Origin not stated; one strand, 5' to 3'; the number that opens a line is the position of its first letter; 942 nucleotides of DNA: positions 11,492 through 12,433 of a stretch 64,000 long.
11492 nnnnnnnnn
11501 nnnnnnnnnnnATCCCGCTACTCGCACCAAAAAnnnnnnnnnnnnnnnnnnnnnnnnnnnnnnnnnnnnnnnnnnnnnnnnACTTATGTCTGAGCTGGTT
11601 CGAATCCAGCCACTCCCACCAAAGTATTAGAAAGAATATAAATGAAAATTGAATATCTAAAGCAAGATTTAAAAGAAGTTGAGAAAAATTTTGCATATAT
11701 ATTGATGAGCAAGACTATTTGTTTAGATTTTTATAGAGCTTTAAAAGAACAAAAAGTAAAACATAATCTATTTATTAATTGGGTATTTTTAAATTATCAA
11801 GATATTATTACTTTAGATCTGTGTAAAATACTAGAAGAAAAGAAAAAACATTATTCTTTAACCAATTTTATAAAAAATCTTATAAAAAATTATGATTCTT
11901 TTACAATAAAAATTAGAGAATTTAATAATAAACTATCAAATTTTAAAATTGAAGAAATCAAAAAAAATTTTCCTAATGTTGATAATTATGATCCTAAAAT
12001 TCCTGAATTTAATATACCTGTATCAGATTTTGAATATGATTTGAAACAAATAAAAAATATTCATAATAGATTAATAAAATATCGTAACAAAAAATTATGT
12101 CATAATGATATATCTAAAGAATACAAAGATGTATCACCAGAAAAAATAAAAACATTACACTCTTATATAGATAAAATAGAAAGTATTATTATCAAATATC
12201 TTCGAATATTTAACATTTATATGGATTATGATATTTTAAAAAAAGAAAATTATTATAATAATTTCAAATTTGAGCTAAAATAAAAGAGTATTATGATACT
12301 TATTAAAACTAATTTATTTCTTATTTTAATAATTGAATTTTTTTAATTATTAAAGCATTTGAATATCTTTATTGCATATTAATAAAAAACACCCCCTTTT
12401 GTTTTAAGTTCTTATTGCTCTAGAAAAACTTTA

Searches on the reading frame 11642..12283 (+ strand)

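Call 26: search_protein_families(library=pfam, proteins=[window:11642-12283:+], max_evalue=0.00001)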
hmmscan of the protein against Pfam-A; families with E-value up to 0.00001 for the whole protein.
window:11642-12283:+ (213 aa): 1 family
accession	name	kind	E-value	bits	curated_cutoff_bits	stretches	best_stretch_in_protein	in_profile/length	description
PF18734.6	HEPN_AbiU2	-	6.3e-06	26.2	26.8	0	43-191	40-173/193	AbiU2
